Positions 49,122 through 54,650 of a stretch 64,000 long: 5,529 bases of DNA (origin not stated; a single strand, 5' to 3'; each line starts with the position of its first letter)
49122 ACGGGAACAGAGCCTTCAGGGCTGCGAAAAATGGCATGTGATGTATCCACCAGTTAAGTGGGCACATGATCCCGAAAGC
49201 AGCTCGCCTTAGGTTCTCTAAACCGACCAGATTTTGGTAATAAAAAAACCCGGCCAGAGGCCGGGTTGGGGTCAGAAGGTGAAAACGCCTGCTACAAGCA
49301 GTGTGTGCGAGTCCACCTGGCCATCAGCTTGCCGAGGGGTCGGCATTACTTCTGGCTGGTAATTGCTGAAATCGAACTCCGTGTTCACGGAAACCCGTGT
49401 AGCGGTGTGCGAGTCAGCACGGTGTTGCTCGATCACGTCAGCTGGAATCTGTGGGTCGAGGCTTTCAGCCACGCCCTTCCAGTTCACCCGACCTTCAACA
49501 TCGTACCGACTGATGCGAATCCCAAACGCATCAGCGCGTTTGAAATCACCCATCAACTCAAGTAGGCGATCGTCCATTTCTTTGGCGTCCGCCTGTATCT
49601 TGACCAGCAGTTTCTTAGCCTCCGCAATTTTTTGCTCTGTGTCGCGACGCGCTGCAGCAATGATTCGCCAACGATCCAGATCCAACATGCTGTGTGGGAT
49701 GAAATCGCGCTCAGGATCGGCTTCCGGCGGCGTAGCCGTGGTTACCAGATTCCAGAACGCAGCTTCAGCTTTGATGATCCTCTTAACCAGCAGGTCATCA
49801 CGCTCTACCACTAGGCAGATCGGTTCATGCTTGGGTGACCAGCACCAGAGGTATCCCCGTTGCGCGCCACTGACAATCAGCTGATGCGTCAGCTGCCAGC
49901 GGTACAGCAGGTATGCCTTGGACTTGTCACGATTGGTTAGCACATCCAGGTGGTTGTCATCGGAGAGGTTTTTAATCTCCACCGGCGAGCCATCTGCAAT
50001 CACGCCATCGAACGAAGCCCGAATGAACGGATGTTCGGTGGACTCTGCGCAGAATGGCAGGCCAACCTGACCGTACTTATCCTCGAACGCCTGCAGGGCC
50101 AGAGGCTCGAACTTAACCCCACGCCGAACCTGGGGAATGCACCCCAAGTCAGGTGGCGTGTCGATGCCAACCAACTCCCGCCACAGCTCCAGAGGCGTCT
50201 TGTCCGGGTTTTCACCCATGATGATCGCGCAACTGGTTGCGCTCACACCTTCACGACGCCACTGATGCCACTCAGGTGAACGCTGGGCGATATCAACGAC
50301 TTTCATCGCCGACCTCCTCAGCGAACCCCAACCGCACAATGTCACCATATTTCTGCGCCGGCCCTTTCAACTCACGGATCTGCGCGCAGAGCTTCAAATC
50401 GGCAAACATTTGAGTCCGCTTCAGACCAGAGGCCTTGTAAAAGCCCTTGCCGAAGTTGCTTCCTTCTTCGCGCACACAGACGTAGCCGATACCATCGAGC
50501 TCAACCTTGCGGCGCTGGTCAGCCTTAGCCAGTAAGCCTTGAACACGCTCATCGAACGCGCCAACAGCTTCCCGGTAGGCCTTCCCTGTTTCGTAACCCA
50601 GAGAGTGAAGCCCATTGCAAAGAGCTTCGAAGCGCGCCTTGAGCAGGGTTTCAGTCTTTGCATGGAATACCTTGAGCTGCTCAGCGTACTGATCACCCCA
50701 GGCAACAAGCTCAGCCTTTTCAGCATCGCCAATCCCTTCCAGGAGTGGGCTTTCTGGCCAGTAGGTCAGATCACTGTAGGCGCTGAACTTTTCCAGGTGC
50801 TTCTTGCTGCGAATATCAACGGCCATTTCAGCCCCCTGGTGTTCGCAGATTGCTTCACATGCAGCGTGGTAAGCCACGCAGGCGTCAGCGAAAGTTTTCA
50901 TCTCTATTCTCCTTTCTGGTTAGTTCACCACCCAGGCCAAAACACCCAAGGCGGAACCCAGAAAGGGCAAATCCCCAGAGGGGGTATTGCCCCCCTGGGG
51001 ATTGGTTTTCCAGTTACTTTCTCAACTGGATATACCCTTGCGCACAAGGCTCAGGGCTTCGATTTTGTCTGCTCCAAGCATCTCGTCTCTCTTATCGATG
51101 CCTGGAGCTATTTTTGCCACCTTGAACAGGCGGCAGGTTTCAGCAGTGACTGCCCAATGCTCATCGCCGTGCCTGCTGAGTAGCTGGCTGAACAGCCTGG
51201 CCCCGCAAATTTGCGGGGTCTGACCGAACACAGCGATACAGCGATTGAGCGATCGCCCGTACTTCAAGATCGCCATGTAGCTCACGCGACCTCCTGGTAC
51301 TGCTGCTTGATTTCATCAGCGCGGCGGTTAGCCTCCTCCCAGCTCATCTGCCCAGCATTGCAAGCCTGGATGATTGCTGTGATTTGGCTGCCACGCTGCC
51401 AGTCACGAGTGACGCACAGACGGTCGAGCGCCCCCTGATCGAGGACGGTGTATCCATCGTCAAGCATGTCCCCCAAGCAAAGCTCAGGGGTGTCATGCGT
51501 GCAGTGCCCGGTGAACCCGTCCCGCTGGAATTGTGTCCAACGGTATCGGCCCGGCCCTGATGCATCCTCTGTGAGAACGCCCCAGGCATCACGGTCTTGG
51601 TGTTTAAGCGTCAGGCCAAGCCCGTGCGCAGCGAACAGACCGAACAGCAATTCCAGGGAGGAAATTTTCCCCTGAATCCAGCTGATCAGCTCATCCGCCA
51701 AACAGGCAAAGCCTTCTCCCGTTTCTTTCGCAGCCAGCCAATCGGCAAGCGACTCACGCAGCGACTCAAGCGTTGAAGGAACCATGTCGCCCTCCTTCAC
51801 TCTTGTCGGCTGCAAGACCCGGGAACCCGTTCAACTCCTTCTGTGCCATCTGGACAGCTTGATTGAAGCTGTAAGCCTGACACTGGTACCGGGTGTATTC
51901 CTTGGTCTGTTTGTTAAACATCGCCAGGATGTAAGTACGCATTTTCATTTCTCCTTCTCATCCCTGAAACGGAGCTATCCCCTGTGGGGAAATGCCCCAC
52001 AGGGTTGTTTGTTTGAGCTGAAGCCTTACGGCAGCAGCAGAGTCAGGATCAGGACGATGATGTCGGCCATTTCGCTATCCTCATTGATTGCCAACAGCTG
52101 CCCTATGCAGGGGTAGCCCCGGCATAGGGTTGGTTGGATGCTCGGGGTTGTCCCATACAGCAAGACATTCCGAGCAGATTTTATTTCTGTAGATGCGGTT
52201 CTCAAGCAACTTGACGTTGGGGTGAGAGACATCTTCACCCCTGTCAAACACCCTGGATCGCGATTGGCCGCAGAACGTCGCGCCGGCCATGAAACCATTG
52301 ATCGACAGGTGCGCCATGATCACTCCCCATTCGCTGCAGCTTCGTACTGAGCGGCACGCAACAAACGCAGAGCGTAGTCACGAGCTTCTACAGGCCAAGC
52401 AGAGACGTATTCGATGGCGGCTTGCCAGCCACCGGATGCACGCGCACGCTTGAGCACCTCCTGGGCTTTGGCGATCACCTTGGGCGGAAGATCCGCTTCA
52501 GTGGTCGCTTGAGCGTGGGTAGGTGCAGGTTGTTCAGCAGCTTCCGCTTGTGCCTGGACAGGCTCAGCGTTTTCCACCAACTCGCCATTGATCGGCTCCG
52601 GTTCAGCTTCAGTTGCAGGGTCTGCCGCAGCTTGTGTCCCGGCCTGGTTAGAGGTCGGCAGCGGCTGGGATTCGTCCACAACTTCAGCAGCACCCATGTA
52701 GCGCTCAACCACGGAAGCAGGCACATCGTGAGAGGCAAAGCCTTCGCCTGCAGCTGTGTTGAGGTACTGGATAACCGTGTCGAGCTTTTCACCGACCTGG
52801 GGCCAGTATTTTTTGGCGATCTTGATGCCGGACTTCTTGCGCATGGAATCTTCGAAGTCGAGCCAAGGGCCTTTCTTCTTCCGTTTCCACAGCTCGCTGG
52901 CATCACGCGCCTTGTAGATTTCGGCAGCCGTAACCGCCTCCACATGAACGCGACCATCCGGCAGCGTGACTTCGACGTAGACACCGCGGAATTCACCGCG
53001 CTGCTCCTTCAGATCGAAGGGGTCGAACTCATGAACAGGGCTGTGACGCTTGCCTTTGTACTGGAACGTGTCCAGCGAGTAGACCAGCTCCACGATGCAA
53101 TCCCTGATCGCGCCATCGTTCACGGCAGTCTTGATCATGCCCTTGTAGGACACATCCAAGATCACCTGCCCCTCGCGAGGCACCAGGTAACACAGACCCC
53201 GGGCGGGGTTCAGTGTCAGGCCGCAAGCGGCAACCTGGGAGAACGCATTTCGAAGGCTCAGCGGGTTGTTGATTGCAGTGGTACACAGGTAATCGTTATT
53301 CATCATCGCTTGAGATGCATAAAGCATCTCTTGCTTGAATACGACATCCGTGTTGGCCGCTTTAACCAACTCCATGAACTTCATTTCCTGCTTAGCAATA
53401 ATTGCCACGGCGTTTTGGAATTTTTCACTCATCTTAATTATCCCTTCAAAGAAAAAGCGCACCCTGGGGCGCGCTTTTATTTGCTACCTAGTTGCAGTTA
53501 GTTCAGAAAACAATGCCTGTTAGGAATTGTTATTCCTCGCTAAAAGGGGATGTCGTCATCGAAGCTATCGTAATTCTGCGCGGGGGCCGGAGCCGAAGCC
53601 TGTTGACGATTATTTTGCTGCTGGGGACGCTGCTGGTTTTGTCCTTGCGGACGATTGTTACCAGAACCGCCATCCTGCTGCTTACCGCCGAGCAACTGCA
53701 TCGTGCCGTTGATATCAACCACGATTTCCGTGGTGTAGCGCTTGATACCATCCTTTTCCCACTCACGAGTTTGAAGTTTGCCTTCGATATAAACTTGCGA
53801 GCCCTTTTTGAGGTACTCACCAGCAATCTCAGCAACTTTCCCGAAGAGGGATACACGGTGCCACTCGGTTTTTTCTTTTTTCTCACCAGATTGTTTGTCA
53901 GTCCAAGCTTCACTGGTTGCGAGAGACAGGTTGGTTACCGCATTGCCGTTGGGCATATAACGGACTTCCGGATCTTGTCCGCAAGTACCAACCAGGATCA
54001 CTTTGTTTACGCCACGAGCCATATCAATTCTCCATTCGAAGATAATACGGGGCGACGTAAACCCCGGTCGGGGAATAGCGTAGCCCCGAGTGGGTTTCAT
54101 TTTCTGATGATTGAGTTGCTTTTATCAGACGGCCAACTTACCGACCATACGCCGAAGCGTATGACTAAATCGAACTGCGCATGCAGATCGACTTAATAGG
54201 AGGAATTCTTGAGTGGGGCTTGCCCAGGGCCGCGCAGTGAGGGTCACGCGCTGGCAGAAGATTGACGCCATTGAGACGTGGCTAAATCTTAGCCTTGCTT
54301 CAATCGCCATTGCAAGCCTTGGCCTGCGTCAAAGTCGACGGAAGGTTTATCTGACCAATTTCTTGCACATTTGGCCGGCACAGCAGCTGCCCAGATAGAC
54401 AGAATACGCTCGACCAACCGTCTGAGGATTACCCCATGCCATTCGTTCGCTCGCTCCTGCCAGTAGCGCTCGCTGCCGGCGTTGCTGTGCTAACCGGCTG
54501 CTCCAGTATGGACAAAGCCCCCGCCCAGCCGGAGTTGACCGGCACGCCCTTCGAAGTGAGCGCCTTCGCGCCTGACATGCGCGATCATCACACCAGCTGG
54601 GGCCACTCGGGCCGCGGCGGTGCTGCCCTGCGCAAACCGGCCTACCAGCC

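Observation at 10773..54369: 19-bp palindromic box with fixed promoter geometry defines the transfer regulon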

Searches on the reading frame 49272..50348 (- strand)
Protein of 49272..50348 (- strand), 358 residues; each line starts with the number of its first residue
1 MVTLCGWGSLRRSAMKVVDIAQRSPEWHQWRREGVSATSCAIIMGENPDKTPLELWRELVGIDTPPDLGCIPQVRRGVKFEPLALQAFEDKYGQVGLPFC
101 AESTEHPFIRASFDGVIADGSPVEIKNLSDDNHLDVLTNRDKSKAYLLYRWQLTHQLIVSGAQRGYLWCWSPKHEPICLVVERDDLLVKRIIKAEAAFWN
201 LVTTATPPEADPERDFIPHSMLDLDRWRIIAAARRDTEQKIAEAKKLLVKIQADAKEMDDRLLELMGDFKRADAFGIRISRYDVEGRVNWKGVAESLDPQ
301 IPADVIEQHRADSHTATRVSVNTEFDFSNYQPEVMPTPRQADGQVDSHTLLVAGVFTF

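Call 15: search_protein_families(library=pfam, proteins=[window:49272-50348:-], max_evalue=0.01)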
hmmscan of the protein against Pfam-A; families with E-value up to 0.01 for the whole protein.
window:49272-50348:- (358 aa): 1 family
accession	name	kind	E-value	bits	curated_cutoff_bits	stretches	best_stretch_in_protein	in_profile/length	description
PF09588.16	YqaJ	-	1.5e-30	106.9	22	1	26-163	1-150/150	YqaJ-like viral recombinase domain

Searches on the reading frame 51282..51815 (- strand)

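Call 16: search_protein_families(library=pfam, proteins=[window:51282-51815:-], max_evalue=0.01)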
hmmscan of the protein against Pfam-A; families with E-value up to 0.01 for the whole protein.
window:51282-51815:- (177 aa): 1 family
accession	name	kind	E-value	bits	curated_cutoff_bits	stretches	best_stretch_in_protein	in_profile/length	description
PF24408.1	wHTH-Calcineurin_assc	-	0.0059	16.9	27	0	143-170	14-40/56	wHTH-Calcineurin_assc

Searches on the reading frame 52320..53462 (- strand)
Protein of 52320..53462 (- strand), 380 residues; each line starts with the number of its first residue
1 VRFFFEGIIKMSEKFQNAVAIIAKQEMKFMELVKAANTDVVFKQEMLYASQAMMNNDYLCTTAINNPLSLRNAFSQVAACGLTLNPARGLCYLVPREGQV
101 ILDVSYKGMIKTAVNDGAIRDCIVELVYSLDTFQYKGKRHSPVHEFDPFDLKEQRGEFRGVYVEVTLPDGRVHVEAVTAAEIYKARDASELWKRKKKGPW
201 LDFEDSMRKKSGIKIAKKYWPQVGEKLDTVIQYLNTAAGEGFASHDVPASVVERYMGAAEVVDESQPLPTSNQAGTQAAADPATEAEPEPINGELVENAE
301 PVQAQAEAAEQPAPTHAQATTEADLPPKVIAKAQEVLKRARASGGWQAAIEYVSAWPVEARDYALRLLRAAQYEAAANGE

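Call 16: search_protein_families(library=pfam, proteins=[window:52320-53462:-], max_evalue=0.01)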
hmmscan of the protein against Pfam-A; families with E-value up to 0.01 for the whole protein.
window:52320-53462:- (380 aa): 1 family
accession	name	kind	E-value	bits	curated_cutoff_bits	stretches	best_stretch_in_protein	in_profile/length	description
PF03837.19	RecT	-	1.9e-24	86.8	24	1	52-224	9-178/198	RecT family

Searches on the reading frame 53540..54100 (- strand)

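Call 16: search_protein_families(library=pfam, proteins=[window:53540-54100:-], max_evalue=0.01)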
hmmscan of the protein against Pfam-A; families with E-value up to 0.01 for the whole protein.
window:53540-54100:- (186 aa): 1 family
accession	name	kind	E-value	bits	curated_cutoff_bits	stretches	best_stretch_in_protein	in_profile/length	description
PF00436.31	SSB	-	1.5e-37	128.3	26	1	31-133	1-100/104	Single-strand binding protein family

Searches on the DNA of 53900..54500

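Call 105: search_rna_families(source=window, start=53900, end=54500, threshold=evalue, max_evalue=1)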
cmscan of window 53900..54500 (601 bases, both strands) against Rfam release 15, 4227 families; matches with E-value up to 1: 0.
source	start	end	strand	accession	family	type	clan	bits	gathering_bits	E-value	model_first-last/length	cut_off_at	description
